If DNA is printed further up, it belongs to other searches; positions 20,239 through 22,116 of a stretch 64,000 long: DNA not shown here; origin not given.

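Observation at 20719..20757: Sulfatase-family lipoprotein lacking the C/S-x-P-x-R formylglycine motif (S-A-S-S-R-C instead)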

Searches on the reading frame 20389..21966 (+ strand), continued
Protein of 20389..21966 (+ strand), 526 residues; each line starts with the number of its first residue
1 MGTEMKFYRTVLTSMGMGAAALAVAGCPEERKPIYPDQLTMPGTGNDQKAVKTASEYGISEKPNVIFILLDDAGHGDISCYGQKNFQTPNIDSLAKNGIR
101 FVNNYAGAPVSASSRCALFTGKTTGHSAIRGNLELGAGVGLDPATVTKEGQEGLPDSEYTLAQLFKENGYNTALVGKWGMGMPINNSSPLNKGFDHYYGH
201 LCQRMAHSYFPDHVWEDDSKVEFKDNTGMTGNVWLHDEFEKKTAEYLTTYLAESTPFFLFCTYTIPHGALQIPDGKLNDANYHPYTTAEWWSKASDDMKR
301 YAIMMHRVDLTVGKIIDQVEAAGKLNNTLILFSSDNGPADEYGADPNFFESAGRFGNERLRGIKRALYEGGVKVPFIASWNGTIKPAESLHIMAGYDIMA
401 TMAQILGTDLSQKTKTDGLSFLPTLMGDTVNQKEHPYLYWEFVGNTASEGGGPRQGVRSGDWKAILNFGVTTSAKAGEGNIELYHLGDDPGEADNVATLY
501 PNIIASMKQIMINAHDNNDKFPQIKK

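Call 6: find_homologous_proteins(query=window:20389-21966:+, max_evalue=1e-20)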
Query window:20389-21966:+ (526 aa): 1948 proteins with E <= 1e-20 among 8000 candidates; the best 120 are listed.
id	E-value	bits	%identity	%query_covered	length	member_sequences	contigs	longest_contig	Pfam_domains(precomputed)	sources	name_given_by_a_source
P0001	0.0e+0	1121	93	97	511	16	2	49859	PF01663.28,PF16347.11,PF00884.29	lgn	-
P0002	6.6e-295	997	81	99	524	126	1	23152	PF01663.28,PF16347.11,PF00884.29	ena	-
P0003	8.7e-286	967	79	99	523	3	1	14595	PF01663.28,PF16347.11,PF00884.29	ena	-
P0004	2.8e-275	932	76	98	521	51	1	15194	PF01663.28,PF16347.11,PF00884.29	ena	-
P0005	5.1e-247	839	68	100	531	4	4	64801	PF01663.28,PF16347.11,PF00884.29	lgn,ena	-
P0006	2.2e-196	672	61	93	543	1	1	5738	PF16347.11,PF00884.29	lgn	-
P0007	1.3e-181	623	53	99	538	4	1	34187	PF01663.28,PF16347.11,PF00884.29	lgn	-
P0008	1.0e-179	617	56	95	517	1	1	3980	PF01663.28,PF00884.29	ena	-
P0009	1.9e-155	537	53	88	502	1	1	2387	PF01663.28,PF16347.11,PF00884.29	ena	-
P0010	5.9e-107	377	43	88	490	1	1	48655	PF01663.28,PF16347.11,PF00884.29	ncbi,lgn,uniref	ncbi:arylsulfatase [Labilibaculum sp.]|uniref:arylsulfatase n=1 Tax=Labilibaculum sp. TaxID=2060723 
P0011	3.6e-105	371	43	89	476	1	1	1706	PF01663.28,PF16347.11,PF00884.29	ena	-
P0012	4.5e-105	370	43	90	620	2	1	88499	PF01663.28,PF16347.11,PF00884.29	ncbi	-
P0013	6.0e-105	370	42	90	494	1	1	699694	PF01663.28,PF16347.11,PF00884.29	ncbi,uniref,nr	ncbi:arylsulfatase [Marinilabilia rubra]|uniref:Arylsulfatase n=1 Tax=Marinilabilia rubra TaxID=2162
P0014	4.3e-104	367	42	87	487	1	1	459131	PF01663.28,PF16347.11,PF00884.29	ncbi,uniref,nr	ncbi:arylsulfatase [Lutibacter citreus]|uniref:arylsulfatase n=1 Tax=Lutibacter citreus TaxID=213821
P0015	8.5e-104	366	42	88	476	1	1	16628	PF01663.28,PF16347.11,PF00884.29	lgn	-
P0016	1.3e-103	365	43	88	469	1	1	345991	PF01663.28,PF16347.11,PF00884.29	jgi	jgi:arylsulfatase A-like enzyme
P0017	2.1e-103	365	42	89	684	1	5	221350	PF04191.19,PF01663.28,PF16347.11,PF00884.29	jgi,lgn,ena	-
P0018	2.8e-103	364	42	87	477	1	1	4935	PF01663.28,PF16347.11,PF00884.29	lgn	-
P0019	3.2e-103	364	42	90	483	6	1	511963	PF01663.28,PF16347.11,PF00884.29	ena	-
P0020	5.0e-103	364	42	88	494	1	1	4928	PF01663.28,PF16347.11,PF00884.29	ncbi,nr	ncbi:MAG TPA: arylsulfatase [Chryseosolibacter sp.]|nr:arylsulfatase [Chryseosolibacter sp.]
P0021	8.6e-103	363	40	98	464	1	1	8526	PF01663.28,PF16347.11,PF00884.29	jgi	jgi:arylsulfatase A-like enzyme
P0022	1.6e-102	362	40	98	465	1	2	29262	PF01663.28,PF16347.11,PF00884.29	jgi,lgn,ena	-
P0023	3.1e-102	361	40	98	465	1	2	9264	PF01663.28,PF16347.11,PF00884.29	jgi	jgi:arylsulfatase A-like enzyme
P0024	4.1e-102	361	40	98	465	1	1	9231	PF01663.28,PF16347.11,PF00884.29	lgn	-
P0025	4.3e-102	360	40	98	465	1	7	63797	PF01663.28,PF16347.11,PF00884.29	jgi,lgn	jgi:arylsulfatase A-like enzyme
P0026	4.4e-102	360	41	88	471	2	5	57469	PF01663.28,PF16347.11,PF00884.29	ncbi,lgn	-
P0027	5.6e-102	360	40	98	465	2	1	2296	PF01663.28,PF16347.11,PF00884.29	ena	-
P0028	1.0e-101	359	41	89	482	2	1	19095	PF01663.28,PF16347.11,PF00884.29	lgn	-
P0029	1.2e-101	359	41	90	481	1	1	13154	PF01663.28,PF16347.11,PF00884.29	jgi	jgi:arylsulfatase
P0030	1.4e-101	359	42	89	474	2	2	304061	PF01663.28,PF16347.11,PF00884.29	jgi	jgi:arylsulfatase A-like enzyme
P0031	1.6e-101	359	42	88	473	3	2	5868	PF01663.28,PF16347.11,PF00884.29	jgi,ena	-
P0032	2.0e-101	358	41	89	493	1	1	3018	PF01663.28,PF16347.11,PF00884.29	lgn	-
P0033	4.0e-101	357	42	87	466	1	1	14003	PF01663.28,PF16347.11,PF00884.29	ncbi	-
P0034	5.4e-101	357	41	90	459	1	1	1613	PF01663.28,PF16347.11,PF00884.29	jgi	jgi:arylsulfatase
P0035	1.2e-100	356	41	92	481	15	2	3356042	PF01663.28,PF16347.11,PF00884.29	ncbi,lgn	-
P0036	1.7e-100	355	43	86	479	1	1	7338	PF01663.28,PF16347.11,PF00884.29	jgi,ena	-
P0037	1.9e-100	355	43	87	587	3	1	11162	PF01663.28,PF16347.11,PF00884.29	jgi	-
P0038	4.6e-100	354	41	88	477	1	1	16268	PF01663.28,PF16347.11,PF00884.29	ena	-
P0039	5.3e-100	354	41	88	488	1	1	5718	PF01663.28,PF16347.11,PF00884.29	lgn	-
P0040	5.9e-100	353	41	90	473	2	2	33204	PF01663.28,PF16347.11,PF00884.29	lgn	-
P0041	6.6e-100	353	42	88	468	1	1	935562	PF01663.28,PF16347.11,PF00884.29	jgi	jgi:arylsulfatase A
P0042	1.6e-99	352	42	87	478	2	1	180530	PF01663.28,PF16347.11,PF00884.29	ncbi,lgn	ncbi:MAG: arylsulfatase [Bacteroidota bacterium]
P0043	1.8e-99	352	41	88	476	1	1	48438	PF14707.12,PF01663.28,PF16347.11,PF00884.29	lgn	-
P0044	2.0e-99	352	41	91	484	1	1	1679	PF01663.28,PF16347.11,PF00884.29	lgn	-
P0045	2.4e-99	351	39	88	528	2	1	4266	PF01663.28,PF16347.11,PF00884.29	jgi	jgi:arylsulfatase A-like enzyme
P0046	2.6e-99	351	42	88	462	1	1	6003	PF01663.28,PF16347.11,PF00884.29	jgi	jgi:arylsulfatase A-like enzyme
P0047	3.2e-99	351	41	88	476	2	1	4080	PF01663.28,PF16347.11,PF00884.29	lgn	-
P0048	3.7e-99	351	41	90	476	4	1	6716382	PF01663.28,PF16347.11,PF00884.29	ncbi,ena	-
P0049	3.9e-99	351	42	88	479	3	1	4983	PF01663.28,PF16347.11,PF00884.29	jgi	jgi:arylsulfatase A-like enzyme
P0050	4.0e-99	351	39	98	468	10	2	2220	PF01663.28,PF16347.11,PF00884.29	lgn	-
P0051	4.2e-99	351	42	87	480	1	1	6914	PF01663.28,PF16347.11,PF00884.29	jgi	jgi:arylsulfatase A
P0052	4.4e-99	351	40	89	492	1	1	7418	PF01663.28,PF16347.11,PF00884.29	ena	-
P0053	5.0e-99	350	43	89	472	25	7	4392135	PF01663.28,PF16347.11,PF00884.29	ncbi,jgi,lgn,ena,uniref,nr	ncbi:arylsulfatase [Sphingobacterium sp. 1.A.5]|jgi:arylsulfatase A-like enzyme|uniref:arylsulfatase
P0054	5.7e-99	350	40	87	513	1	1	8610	PF01663.28,PF16347.11,PF00884.29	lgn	-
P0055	7.1e-99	350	41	90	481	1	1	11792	PF01663.28,PF16347.11,PF00884.29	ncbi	-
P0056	7.1e-99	350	41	88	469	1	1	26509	PF01663.28,PF16347.11,PF00884.29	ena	-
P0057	8.3e-99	350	40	88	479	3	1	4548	PF01663.28,PF16347.11,PF00884.29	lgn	-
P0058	8.6e-99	350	41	88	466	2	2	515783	PF01663.28,PF16347.11,PF00884.29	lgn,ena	-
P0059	1.1e-98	349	37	98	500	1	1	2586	PF01663.28,PF16347.11,PF00884.29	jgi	jgi:arylsulfatase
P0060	1.1e-98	349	41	88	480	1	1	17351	PF16347.11,PF00884.29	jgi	jgi:arylsulfatase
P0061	1.2e-98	349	41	86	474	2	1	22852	PF01663.28,PF16347.11,PF00884.29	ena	-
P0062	1.3e-98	349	42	88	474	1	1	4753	PF01663.28,PF16347.11,PF00884.29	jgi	jgi:arylsulfatase A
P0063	1.3e-98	349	42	92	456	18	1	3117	PF01663.28,PF16347.11,PF00884.29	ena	-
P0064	1.5e-98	349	41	91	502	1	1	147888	PF01663.28,PF16347.11,PF00884.29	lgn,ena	-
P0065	1.6e-98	349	40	87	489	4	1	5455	PF01663.28,PF16347.11,PF00884.29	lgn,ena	-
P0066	1.7e-98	349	42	88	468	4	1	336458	PF01663.28,PF16347.11,PF00884.29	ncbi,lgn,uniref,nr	ncbi:arylsulfatase A-like enzyme [Pedobacter sp. AK017]|uniref:arylsulfatase n=1 Tax=Pedobacter sp. 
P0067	1.8e-98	349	41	89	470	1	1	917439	PF01663.28,PF16347.11,PF00884.29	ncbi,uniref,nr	ncbi:arylsulfatase [Chitinophaga sp. GCM10012297]|uniref:Arylsulfatase n=1 Tax=Chitinophaga chungang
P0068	2.2e-98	348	40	88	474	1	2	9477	PF01663.28,PF16347.11,PF00884.29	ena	-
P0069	2.3e-98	348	40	91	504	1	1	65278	PF01663.28,PF16347.11,PF00884.29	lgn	-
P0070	2.9e-98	348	42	88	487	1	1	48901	PF01663.28,PF16347.11,PF00884.29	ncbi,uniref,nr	ncbi:arylsulfatase [Cryomorpha ignava]|uniref:Arylsulfatase n=1 Tax=Cryomorpha ignava TaxID=101383 R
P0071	3.0e-98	348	39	89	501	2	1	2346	PF01663.28,PF16347.11,PF00884.29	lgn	-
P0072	3.1e-98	348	41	86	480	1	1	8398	PF01663.28,PF16347.11,PF00884.29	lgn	-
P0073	3.1e-98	348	40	90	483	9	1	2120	PF01663.28,PF16347.11,PF00884.29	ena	-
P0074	3.7e-98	348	41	89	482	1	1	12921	PF01663.28,PF16347.11,PF00884.29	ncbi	-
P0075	5.3e-98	347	40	91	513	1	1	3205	PF01663.28,PF16347.11,PF00884.29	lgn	-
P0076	5.8e-98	347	42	89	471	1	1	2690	PF01663.28,PF16347.11,PF00884.29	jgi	jgi:arylsulfatase A-like enzyme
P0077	5.9e-98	347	41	88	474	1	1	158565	PF01663.28,PF16347.11,PF00884.29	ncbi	-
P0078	7.6e-98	346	40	87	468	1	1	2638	PF01663.28,PF16347.11,PF00884.29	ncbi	-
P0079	7.6e-98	346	40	87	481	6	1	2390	PF01663.28,PF16347.11,PF00884.29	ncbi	ncbi:MAG: arylsulfatase [Thermoguttaceae bacterium]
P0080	7.8e-98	346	38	88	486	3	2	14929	PF01663.28,PF16347.11,PF00884.29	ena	-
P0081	7.9e-98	346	40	87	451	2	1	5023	PF01663.28,PF16347.11,PF00884.29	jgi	jgi:arylsulfatase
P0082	9.7e-98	346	41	89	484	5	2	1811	PF01663.28,PF16347.11,PF00884.29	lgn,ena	-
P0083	9.9e-98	346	41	88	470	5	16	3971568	PF01663.28,PF16347.11,PF00884.29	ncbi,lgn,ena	-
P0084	1.2e-97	346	41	87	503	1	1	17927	PF01663.28,PF16347.11,PF00884.29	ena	-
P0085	1.4e-97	346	41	90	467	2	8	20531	PF01663.28,PF16347.11,PF00884.29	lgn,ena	-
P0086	1.5e-97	345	41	90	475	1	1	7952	PF01663.28,PF16347.11,PF00884.29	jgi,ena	-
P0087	1.7e-97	345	41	88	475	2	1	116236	PF01663.28,PF16347.11,PF00884.29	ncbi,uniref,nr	ncbi:arylsulfatase [Parapedobacter soli]|uniref:arylsulfatase n=1 Tax=Parapedobacter soli TaxID=4169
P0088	1.7e-97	345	40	88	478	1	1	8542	PF01663.28,PF16347.11,PF00884.29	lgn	-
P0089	1.8e-97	345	40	92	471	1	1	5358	PF01663.28,PF16347.11,PF00884.29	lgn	-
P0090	1.9e-97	345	41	88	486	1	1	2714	PF01663.28,PF16347.11,PF00884.29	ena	-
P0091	2.1e-97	345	41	90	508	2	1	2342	PF01663.28,PF16347.11,PF00884.29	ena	-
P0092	2.1e-97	345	40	88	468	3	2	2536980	PF01663.28,PF16347.11,PF00884.29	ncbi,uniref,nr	ncbi:arylsulfatase [Pedobacter africanus]|uniref:Arylsulfatase A-like enzyme n=1 Tax=Pedobacter afri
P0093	2.3e-97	345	41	90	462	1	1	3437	PF01663.28,PF16347.11,PF00884.29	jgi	jgi:arylsulfatase A-like enzyme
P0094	2.3e-97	345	41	88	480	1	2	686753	PF01663.28,PF16347.11,PF00884.29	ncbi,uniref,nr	ncbi:arylsulfatase [Parapedobacter tibetensis]|uniref:arylsulfatase n=1 Tax=Parapedobacter tibetensi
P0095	2.3e-97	345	42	88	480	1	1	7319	PF01663.28,PF16347.11,PF00884.29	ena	-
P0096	2.4e-97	345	40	88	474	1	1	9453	PF01663.28,PF16347.11,PF00884.29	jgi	-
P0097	2.4e-97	345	40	88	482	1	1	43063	PF01663.28,PF16347.11,PF00884.29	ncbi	-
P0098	2.4e-97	345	42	88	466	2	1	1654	PF01663.28,PF16347.11,PF00884.29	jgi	jgi:arylsulfatase A-like enzyme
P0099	2.5e-97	345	40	88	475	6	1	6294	PF01663.28,PF16347.11,PF00884.29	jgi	-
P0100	2.9e-97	345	39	89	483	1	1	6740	PF01663.28,PF16347.11,PF00884.29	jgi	jgi:arylsulfatase A-like enzyme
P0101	3.0e-97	345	42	88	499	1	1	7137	PF01663.28,PF16347.11,PF00884.29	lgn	-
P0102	3.2e-97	344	40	88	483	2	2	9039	PF01663.28,PF16347.11,PF00884.29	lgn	-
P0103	3.2e-97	344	41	86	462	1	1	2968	PF01663.28,PF16347.11,PF00884.29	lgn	-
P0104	3.3e-97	344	42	88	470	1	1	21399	PF01663.28,PF16347.11,PF00884.29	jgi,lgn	jgi:arylsulfatase A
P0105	3.5e-97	344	39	88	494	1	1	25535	PF01663.28,PF16347.11,PF00884.29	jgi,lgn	-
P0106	3.5e-97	344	39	98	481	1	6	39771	PF01663.28,PF16347.11,PF00884.29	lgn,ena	-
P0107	5.1e-97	344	41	89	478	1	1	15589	PF01663.28,PF16347.11,PF00884.29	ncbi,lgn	-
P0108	5.8e-97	344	39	88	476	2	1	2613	PF01663.28,PF16347.11,PF00884.29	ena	-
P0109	7.6e-97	343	40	89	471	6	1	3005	PF01663.28,PF16347.11,PF00884.29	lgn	-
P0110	7.7e-97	343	40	88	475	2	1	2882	PF01663.28,PF16347.11,PF00884.29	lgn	-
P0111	8.7e-97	343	42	90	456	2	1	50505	PF16347.11,PF00884.29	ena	-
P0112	1.0e-96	343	41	90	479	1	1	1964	PF01663.28,PF16347.11,PF00884.29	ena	-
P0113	1.1e-96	343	41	88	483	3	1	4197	PF01663.28,PF16347.11,PF00884.29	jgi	-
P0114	1.2e-96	343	41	88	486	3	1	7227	PF01663.28,PF16347.11,PF00884.29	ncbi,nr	ncbi:MAG TPA: arylsulfatase [Puia sp.]|nr:arylsulfatase [Puia sp.]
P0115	1.2e-96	342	41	87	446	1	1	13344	PF01663.28,PF16347.11,PF00884.29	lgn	-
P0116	1.3e-96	342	40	87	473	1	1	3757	PF01663.28,PF16347.11,PF00884.29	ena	-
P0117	1.3e-96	342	41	88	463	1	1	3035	PF01663.28,PF16347.11,PF00884.29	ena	-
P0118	1.5e-96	342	39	92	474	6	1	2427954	PF01663.28,PF16347.11,PF00884.29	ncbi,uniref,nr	ncbi:arylsulfatase [Paraflavitalea devenefica]|uniref:arylsulfatase n=1 Tax=Paraflavitalea devenefic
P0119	1.9e-96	342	41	88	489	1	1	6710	PF01663.28,PF16347.11,PF00884.29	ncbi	-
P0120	1.9e-96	342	40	88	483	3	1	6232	PF01663.28,PF16347.11,PF00884.29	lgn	-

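Call 13: find_related_loci(query=window:20389-21966:+, collection=genome_contigs, flank=10000)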
Query window:20389-21966:+ (526 aa) in genome_contigs; peptide patterns used: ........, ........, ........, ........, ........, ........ (x = any residue, [..] = any of these).
97 stretches matched a pattern; 61 encode a relative of the query (tblastn E <= 1e-3); 60 distinct loci.
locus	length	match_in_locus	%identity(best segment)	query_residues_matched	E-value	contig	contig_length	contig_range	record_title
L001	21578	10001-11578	80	1-524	0e+0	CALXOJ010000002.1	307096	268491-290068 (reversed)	MAG: uncultured Spirochaetes bacterium isolate BRZ_M__bin37 genome assembly, contig: BRZ_M__NODE_22_length_307096_cov_21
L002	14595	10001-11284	38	60-521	1e-86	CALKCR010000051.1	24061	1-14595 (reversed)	MAG: uncultured Flavobacteriaceae bacterium isolate S4_Bin_Bin_115_sub_1 genome assembly, contig: c_000003207240, whole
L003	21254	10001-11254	38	60-511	4e-82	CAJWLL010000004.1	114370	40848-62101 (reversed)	MAG TPA_asm: uncultured Flavobacteriaceae bacterium isolate ERR599078_bin.28_MetaBAT_v2.12.1_MAG genome assembly, contig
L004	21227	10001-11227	31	61-507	6e-54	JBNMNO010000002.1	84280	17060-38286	MAG: Mariniflexile sp. isolate 3300055475_18 Ga0535646_0000045, whole genome shotgun sequence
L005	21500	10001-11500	29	9-513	7e-51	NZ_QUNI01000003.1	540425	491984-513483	Flavobacterium aquicola strain DSM 100880 Ga0196849_103, whole genome shotgun sequence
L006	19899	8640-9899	39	62-515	2e-89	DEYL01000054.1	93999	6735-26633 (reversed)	MAG TPA_asm: Flavobacteriaceae bacterium UBA3159 UBA3159_contig_4151, whole genome shotgun sequence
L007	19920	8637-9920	38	60-521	7e-87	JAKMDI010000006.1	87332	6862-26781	MAG: Flavobacteriaceae bacterium isolate MOX_bin16 alldata_k127_69879, whole genome shotgun sequence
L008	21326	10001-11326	29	9-508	2e-46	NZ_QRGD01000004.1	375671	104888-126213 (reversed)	Aureibaculum luteum strain SM1352 SM1352_scaffold4, whole genome shotgun sequence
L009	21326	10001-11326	29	9-508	2e-46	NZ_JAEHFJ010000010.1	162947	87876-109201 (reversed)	Aureibaculum flavum strain A20 A20_scaffold10, whole genome shotgun sequence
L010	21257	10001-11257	30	47-508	2e-46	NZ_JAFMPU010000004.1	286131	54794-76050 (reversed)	Seonamhaeicola sp. NFXS20 NFXS20_4, whole genome shotgun sequence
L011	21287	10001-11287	29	39-508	3e-45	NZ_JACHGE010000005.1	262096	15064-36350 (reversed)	Algibacter amylolyticus strain DSM 29199 Ga0415337_05, whole genome shotgun sequence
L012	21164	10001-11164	31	61-501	2e-44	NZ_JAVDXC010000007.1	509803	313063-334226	Dyadobacter sp. BE34 Ga0454485_07, whole genome shotgun sequence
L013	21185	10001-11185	30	61-511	2e-44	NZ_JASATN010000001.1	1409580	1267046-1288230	Dyadobacter sp. OTU695 1, whole genome shotgun sequence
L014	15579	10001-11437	27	55-515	2e-47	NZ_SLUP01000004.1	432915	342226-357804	Mariniflexile fucanivorans strain DSM 18792 Ga0310515_104, whole genome shotgun sequence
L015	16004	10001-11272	30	61-508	5e-47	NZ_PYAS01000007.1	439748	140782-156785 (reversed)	Dyadobacter jiangsuensis strain DSM 29057 Ga0181027_107, whole genome shotgun sequence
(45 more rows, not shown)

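Call 14: find_encoding_contigs(protein=P0001, flank=10000, max_places=3)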
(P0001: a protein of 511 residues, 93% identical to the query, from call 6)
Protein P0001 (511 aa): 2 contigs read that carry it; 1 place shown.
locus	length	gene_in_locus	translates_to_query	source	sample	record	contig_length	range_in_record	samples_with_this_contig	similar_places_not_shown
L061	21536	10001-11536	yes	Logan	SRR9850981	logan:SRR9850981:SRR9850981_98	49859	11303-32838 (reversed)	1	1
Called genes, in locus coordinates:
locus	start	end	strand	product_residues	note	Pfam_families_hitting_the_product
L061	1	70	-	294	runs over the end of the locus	PF00398:RrnaAD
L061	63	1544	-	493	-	PF03772:Competence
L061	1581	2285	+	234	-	PF02517:Rce1-like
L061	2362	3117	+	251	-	PF02036:SCP2 (faint)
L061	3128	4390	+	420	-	PF00202:Aminotran_3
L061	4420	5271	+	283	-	PF00456:Transketolase_N, PF00676:E1_dh, PF13292:DXP_synthase_N (weak)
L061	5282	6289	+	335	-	PF02779:Transket_pyr, PF02780:Transketolase_C, PF22613:Transketolase_C_1 (weak)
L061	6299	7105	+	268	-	-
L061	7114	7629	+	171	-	PF00903:Glyoxalase, PF12681:Glyoxalase_2 (faint), PF13669:Glyoxalase_4 (faint)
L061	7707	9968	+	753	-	PF20578:aBig_2 (weak)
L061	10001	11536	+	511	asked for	PF00884:Sulfatase, PF01663:Phosphodiest (faint), PF16347:SGSH_C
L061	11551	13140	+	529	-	PF02368:Big_2, PF22359:Big-like (weak)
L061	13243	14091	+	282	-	PF13509:S1_2, PF00575:S1 (faint), PF17783:WHD_CvfB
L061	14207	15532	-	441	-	-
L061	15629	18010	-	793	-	-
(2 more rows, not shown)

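Call 15: find_encoding_contigs(protein=P0007, flank=10000, max_places=3)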
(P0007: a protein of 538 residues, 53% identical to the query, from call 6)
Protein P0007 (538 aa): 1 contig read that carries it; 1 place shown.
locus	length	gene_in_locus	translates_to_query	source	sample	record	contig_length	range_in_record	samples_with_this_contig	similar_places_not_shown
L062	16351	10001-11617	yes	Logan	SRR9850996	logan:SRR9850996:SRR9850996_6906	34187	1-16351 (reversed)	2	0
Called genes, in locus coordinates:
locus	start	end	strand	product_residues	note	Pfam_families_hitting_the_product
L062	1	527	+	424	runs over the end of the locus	PF01053:Cys_Met_Meta_PP, PF00155:Aminotran_1_2 (weak), PF01041:DegT_DnrJ_EryC1 (weak)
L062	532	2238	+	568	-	-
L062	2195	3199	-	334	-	PF04055:Radical_SAM, PF16199:Radical_SAM_C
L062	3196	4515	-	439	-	PF00365:PFK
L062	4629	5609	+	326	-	PF01073:3Beta_HSD, PF01370:Epimerase, PF02719:Polysacc_synt_2, PF03435:Sacchrp_dh_NADP (weak), PF04321:RmlD_sub_bind, PF05368:NmrA, PF13460:NAD_binding_10, PF16363:GDP_Man_Dehyd, +1 more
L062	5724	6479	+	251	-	PF01553:Acyltransferase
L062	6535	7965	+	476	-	PF00884:Sulfatase, PF01663:Phosphodiest, PF16347:SGSH_C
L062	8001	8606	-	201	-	PF01914:MarC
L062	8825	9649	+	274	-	PF01663:Phosphodiest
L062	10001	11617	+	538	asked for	PF00884:Sulfatase, PF01663:Phosphodiest, PF16347:SGSH_C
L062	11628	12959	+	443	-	PF02368:Big_2, PF22359:Big-like (weak)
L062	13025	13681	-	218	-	-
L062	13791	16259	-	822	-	PF09479:Flg_new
